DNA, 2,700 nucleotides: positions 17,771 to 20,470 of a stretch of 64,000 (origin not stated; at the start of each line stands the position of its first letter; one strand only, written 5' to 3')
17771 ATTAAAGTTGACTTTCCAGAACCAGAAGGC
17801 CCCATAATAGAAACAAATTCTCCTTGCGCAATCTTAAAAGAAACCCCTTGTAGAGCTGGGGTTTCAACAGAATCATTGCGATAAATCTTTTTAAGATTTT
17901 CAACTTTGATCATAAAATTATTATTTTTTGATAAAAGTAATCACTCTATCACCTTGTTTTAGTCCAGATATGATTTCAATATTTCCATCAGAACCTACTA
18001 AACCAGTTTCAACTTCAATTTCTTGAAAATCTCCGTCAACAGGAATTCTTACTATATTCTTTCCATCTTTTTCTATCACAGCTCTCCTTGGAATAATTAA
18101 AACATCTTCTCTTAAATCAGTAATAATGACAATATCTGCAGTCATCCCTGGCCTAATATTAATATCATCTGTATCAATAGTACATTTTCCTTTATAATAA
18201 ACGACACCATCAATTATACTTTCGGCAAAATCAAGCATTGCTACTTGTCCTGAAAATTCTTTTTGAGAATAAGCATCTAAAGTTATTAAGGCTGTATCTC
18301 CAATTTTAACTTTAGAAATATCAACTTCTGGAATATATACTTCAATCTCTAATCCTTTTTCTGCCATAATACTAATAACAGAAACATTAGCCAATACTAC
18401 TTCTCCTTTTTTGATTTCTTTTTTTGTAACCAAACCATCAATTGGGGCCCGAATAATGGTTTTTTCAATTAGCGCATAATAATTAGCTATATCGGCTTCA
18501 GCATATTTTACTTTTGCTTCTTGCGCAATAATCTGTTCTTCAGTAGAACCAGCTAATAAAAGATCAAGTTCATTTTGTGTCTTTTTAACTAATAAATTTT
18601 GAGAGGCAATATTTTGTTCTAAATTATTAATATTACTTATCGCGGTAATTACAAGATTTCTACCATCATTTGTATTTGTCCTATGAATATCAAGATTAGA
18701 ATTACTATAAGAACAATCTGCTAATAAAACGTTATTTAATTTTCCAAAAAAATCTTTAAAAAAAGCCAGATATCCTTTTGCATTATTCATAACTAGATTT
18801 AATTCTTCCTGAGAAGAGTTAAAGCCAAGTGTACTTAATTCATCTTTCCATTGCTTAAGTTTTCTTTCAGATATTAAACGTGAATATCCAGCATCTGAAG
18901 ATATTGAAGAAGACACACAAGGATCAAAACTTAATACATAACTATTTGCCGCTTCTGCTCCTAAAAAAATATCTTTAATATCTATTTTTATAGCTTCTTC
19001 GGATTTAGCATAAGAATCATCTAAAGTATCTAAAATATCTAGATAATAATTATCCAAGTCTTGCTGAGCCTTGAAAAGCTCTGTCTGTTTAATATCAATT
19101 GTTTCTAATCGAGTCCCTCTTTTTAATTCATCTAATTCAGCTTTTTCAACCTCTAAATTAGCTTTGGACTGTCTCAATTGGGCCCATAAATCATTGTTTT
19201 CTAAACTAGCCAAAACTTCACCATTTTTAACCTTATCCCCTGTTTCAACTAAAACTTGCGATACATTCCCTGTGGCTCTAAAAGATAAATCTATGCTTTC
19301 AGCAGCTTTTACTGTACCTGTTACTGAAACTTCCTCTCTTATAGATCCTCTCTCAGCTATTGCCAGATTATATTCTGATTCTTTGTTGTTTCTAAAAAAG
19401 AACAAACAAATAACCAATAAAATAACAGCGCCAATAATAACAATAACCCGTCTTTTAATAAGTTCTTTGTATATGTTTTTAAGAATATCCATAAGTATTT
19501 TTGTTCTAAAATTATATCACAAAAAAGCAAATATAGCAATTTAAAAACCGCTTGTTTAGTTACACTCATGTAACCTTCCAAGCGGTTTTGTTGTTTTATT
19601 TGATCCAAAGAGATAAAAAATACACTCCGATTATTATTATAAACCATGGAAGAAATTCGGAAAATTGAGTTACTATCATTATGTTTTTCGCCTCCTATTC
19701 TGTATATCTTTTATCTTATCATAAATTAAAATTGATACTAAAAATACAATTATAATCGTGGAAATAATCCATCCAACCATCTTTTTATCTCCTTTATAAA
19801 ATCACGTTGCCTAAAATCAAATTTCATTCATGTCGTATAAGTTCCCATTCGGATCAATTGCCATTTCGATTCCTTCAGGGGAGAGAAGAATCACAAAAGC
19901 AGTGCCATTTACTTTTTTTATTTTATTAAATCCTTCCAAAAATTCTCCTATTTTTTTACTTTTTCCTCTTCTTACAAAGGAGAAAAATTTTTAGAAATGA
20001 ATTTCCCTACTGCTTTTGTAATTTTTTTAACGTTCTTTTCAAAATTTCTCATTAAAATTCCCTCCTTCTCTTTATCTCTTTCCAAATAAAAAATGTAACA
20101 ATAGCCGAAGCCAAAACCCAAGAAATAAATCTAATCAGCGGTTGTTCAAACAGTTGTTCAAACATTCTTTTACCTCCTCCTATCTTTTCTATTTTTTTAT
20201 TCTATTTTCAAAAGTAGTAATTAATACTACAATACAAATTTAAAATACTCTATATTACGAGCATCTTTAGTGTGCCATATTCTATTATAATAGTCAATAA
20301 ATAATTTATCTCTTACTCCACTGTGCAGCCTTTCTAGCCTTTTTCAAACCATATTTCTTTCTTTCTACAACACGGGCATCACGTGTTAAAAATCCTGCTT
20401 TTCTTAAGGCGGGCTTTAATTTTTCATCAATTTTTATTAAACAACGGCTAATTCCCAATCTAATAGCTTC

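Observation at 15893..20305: Five tandem SD-led micro-ORFs (26-40 aa) upstream of a tripartite MacAB-type pump: candidate leaderless multi-peptide export or toxin locus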

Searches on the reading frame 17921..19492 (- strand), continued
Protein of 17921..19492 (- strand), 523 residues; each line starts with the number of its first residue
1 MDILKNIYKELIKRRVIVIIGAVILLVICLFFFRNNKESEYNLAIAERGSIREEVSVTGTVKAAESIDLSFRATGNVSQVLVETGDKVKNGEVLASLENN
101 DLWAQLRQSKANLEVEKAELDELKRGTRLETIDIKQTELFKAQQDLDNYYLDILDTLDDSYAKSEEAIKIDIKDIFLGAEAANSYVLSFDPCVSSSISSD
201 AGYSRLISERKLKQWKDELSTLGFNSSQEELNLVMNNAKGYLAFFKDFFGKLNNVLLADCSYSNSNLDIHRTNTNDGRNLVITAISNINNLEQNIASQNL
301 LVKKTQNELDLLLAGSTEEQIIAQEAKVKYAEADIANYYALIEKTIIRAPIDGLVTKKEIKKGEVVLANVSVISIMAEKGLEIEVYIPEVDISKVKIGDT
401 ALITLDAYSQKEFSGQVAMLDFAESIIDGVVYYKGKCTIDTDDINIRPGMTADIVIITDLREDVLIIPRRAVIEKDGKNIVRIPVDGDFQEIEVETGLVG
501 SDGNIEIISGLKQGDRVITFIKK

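Call 58: search_protein_families(library=ncbifam, proteins=[P0001, L014:1730-1948:+, L014:1438-1671:+, L013:3297-3542:+, L003:3669-3926:+, L003:3969-4190:+, L040:3425-3715:+, L017:291-668:+, L039:254-466:+], max_evalue=0.1)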
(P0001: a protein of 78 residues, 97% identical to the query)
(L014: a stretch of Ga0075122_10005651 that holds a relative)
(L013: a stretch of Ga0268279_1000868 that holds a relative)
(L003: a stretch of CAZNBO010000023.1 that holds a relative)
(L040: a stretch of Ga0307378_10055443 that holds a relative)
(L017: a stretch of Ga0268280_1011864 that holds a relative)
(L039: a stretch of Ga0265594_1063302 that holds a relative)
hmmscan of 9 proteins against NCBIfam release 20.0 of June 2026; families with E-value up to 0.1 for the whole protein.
P0001 (78 aa): 0 families

L014:1730-1948:+ (73 aa): 0 families

L014:1438-1671:+ (78 aa): 0 families

L013:3297-3542:+ (82 aa): 0 families

L003:3669-3926:+ (86 aa): 0 families

L003:3969-4190:+ (74 aa): 0 families

L040:3425-3715:+ (97 aa): 1 family
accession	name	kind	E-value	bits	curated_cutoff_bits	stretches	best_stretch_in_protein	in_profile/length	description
NF002193.0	PRK01059.1-3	equivalog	0.08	12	471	1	10-84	223-299/335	protein arginine kinase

L017:291-668:+ (126 aa): 14 families
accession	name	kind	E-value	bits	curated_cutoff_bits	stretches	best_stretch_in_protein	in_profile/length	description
NF041951.1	phage_RstR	subfamily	4.4e-08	33.4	80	1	4-102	3-97/108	RstR family transcriptional repressor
TIGR00270.2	TIGR00270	equivalog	2.8e-07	30.5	110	1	5-58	77-130/159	multiprotein bridging factor aMBF1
NF047948.1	male_kill_WMK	equivalog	3.3e-07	30.1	300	1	7-82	166-238/300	WO male-killing family protein Wmk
TIGR03070.1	couple_hipB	subfamily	4e-05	23.5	71.65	1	3-37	2-36/58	type II toxin-antitoxin system Y4mF family antitoxin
NF007271.0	PRK09726.1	equivalog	5.5e-05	23.1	79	1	4-56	13-65/88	type II toxin-antitoxin system antitoxin HipB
NF041534.1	rodZ_Strepcoccus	equivalog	0.00013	21.2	375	1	2-70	4-77/275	cytoskeleton protein RodZ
NF041493.1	MobT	equivalog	0.0006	18.7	600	1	8-56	1-49/383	MobT family relaxase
NF038139.1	Reg_Aceta_RamB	equivalog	0.0017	17.1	700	1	8-93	7-91/465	acetate metabolism transcriptional regulator RamB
TIGR03830.1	CxxCG_CxxCG_HTH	subfamily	0.0019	18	61.8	1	4-47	66-109/127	type II TA system antitoxin MqsA family protein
NF006015.0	PRK08154.1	subfamily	0.0025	17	204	1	4-83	31-111/314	anaerobic benzoate catabolism transcriptional regulator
TIGR00625.1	tfb2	subfamily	0.016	14.2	320.7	1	53-118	157-222/448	transcription factor Tfb2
NF003162.0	PRK04140.1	equivalog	0.02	14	263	1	2-57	125-180/317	transcriptional regulator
NF046032.1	TransRegSlrRBacil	equivalog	0.069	13.2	250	0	4-60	2-59/149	HTH-type transcriptional regulator SlrR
NF007257.0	PRK09706.1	subfamily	0.097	12.5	101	0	2-108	4-106/135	transcriptional repressor DicA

L039:254-466:+ (71 aa): 0 families

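Call 59: search_protein_families(library=pfam, proteins=[L040:3425-3715:+, L017:291-668:+, L013:3297-3542:+, L039:254-466:+, L020:3334-3519:+, L011:2837-3499:+], max_evalue=0.1)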
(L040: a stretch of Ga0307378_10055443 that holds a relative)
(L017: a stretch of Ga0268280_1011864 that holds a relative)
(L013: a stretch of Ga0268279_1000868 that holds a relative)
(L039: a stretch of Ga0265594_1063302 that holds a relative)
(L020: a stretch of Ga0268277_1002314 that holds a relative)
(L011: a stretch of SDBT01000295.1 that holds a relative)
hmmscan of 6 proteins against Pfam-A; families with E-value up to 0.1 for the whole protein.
L040:3425-3715:+ (97 aa): 1 family
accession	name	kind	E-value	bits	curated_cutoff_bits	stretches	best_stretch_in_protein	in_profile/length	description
PF05575.17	V_cholerae_RfbT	-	0.017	14.8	27.9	1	2-72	128-197/286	Vibrio cholerae RfbT protein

L017:291-668:+ (126 aa): 6 families
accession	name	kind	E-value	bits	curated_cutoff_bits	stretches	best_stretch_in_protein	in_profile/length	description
PF01381.28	HTH_3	-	9.1e-11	42.1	23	1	8-57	1-50/55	Helix-turn-helix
PF12844.13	HTH_19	-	1.1e-08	35.3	30.2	1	6-66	2-62/64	Helix-turn-helix domain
PF13560.12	HTH_31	-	6.3e-05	23.6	27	1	8-55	6-54/64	Helix-turn-helix domain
PF13744.12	HTH_37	-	0.0015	18.7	27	1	4-37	19-52/80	Helix-turn-helix domain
PF13413.12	HTH_25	-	0.027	14.7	24.6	1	8-38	2-32/62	Helix-turn-helix domain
PF13797.11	Post_transc_reg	-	0.095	12.9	25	0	60-122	17-74/83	Post-transcriptional regulator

L013:3297-3542:+ (82 aa): 0 families

L039:254-466:+ (71 aa): 0 families

L020:3334-3519:+ (62 aa): 1 family
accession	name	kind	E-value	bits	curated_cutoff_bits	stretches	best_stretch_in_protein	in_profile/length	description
PF20134.4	DUF6524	-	0.038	14.2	27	1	10-57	41-92/131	Family of unknown function (DUF6524)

L011:2837-3499:+ (221 aa): 1 family
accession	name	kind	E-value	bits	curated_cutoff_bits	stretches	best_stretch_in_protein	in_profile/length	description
PF04367.18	DUF502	-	0.0057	17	23.8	0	91-165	36-106/107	Protein of unknown function (DUF502)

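Call 72: search_protein_families(library=padloc, proteins=[P0001, L014:1730-1948:+, L014:1438-1671:+, L013:3297-3542:+, L003:3669-3926:+, L003:3969-4190:+, L040:3425-3715:+], max_evalue=0.1)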
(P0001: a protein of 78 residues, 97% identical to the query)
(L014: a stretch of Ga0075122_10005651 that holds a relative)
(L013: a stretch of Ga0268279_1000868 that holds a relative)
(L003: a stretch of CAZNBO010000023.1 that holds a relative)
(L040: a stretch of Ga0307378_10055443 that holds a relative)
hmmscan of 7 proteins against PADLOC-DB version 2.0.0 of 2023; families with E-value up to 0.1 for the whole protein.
P0001 (78 aa): 0 families

L014:1730-1948:+ (73 aa): 0 families

L014:1438-1671:+ (78 aa): 1 family
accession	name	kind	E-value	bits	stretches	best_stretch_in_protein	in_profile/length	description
PDLC00444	JetA1|JetA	-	0.013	12.2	1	2-59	76-132/489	DUF3375 domain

L013:3297-3542:+ (82 aa): 0 families

L003:3669-3926:+ (86 aa): 0 families

L003:3969-4190:+ (74 aa): 0 families

L040:3425-3715:+ (97 aa): 0 families

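Call 73: search_protein_families(library=phrogs, proteins=[P0001, L014:1730-1948:+, L014:1438-1671:+, L013:3297-3542:+, L003:3669-3926:+, L003:3969-4190:+, L040:3425-3715:+], max_evalue=0.1)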
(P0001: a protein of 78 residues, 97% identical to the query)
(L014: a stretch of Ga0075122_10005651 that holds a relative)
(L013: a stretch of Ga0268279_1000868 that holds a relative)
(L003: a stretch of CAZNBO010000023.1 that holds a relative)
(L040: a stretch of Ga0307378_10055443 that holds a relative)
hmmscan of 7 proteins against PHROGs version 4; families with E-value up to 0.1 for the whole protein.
P0001 (78 aa): 0 families

L014:1730-1948:+ (73 aa): 0 families

L014:1438-1671:+ (78 aa): 0 families

L013:3297-3542:+ (82 aa): 1 family
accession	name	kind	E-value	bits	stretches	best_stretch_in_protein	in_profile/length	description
phrog_10956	-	unknown function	0.043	14.9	1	37-74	4-41/60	-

L003:3669-3926:+ (86 aa): 1 family
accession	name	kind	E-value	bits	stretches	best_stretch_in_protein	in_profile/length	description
phrog_27792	-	unknown function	0.056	14.4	0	14-47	28-59/59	-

L003:3969-4190:+ (74 aa): 0 families

L040:3425-3715:+ (97 aa): 0 families

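Call 74: fold_search(model_id=the predicted structure, library=viral)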
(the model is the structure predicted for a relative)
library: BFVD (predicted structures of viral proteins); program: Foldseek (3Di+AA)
matches with E <= 10: 1333; with E <= 0.001: 0
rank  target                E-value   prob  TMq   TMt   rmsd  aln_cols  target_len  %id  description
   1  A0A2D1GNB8            6.6e-02  0.89  0.38  0.45   3.9        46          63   24  (no name in the UniProt tables at hand)
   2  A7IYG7                1.3e-01  0.93  0.36  0.55   1.1        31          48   22  Gp100 [Corynebacterium phage P1201]
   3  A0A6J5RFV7            1.3e-01  0.84  0.36  0.15   2.5        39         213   18  Pentapeptide repeat [uncultured Caudovirales phage]
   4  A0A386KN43            1.6e-01  0.77  0.31  0.53   5.6        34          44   20  Uncharacterized protein [Acinetobacter phage vB_AbaM_B09_Aci02-2]
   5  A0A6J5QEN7            1.6e-01  0.72  0.33  0.06   6.3        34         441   20  Uncharacterized protein [uncultured Caudovirales phage]
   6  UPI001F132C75         1.6e-01  0.25  0.34  0.19  16.3        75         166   19  (no name look-up for this kind of identifier)
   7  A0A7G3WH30            1.8e-01  0.96  0.41  0.62   1.5        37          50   19  Uncharacterized protein [Arthronema virus TR020]
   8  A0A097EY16            1.8e-01  0.33  0.37  0.32  13.5        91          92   10  Uncharacterized protein [Escherichia phage 121Q]
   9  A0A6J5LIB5            2.0e-01  0.38  0.33  0.33  10.9        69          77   17  Uncharacterized protein [uncultured Caudovirales phage]
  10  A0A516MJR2            2.0e-01  0.28  0.38  0.06   8.1        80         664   12  (no name in the UniProt tables at hand)
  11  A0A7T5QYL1            2.1e-01  0.77  0.32  0.38   1.5        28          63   11  (no name in the UniProt tables at hand)
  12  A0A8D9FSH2            2.1e-01  0.20  0.30  0.13  18.2        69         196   10  Uncharacterized protein [uncultured marine phage]
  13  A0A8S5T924            2.2e-01  0.69  0.41  0.39   4.5        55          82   14  Uncharacterized protein [Siphoviridae sp. ct47y1]
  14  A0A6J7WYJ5            2.2e-01  0.69  0.44  0.13   2.6        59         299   17  DNA_BRE_C domain containing protein [uncultured Caudovirales phage]
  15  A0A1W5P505            2.2e-01  0.25  0.27  0.30   8.0        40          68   20  Uncharacterized protein [Pectobacterium phage PP2]
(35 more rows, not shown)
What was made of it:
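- Tried and rejected: Foldseek against BFVD found nothing at E<=0.001 (call 74).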

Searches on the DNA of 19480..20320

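Call 69: search_rna_families(source=window, start=19480, end=20320, threshold=evalue, max_evalue=1)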
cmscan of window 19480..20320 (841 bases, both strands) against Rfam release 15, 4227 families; matches with E-value up to 1: 1.
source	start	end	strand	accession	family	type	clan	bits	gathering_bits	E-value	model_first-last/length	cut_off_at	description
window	19536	19588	+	RF02503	Atu_C9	Gene; sRNA;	-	13.3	40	0.44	154-192/192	no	Rhizobiales sRNA Atu_C9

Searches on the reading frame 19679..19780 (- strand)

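Call 7: search_protein_families(library=pfam, proteins=[window:19679-19780:-], max_evalue=0.1)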
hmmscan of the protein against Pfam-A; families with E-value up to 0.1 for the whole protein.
window:19679-19780:- (33 aa): 1 family
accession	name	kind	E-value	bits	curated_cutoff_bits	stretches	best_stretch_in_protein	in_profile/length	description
PF01034.25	Syndecan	-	0.032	14.6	25.2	1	2-21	14-33/64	Syndecan domain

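Call 72: search_protein_families(library=padloc, proteins=[window:19679-19780:-], max_evalue=0.1)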
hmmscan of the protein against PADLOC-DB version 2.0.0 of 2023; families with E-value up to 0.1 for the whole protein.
window:19679-19780:- (33 aa): 0 families

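Call 73: search_protein_families(library=phrogs, proteins=[window:19679-19780:-], max_evalue=0.1)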
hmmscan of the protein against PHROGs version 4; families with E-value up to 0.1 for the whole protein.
window:19679-19780:- (33 aa): 0 families

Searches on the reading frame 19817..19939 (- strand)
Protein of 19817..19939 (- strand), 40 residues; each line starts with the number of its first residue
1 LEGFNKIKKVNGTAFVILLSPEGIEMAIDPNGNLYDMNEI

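Call 7: search_protein_families(library=pfam, proteins=[window:19817-19939:-], max_evalue=0.1)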
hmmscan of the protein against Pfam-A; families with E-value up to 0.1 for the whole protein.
window:19817-19939:- (40 aa): 0 families

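Call 64: find_encoding_contigs(protein=window:19817-19939:-, flank=1000, max_places=3)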
Protein window:19817-19939:- (40 aa): no gene with exactly this product is on record in the collection.
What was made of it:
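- Tried and rejected: An exact look-up of C found no record (call 64).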

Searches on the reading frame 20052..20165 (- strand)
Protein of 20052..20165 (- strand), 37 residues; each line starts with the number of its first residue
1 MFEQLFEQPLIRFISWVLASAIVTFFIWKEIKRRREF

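Call 7: search_protein_families(library=pfam, proteins=[window:20052-20165:-], max_evalue=0.1)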
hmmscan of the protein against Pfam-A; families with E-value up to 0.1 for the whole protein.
window:20052-20165:- (37 aa): 0 families

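Call 65: find_encoding_contigs(protein=window:20052-20165:-, flank=1000, max_places=3)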
Protein window:20052-20165:- (37 aa): 1 contig read that carries it; 1 place shown.
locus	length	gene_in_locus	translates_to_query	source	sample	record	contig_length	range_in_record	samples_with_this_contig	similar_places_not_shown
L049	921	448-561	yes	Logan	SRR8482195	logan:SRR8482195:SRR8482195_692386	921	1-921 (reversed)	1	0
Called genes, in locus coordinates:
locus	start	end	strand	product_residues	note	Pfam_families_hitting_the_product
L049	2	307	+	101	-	?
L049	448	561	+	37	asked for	-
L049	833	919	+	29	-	?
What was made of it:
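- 20052..20165 (-): ORF A, 37 aa: single hydrophobic span plus a KRRREF tail; orphan. It was called as a gene in Logan contig L049 (call 65).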

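Call 72: search_protein_families(library=padloc, proteins=[window:20052-20165:-], max_evalue=0.1)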
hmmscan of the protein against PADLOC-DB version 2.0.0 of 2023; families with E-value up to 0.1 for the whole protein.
window:20052-20165:- (37 aa): 0 families

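Call 73: search_protein_families(library=phrogs, proteins=[window:20052-20165:-], max_evalue=0.1)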
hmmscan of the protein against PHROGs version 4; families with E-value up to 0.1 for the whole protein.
window:20052-20165:- (37 aa): 0 families
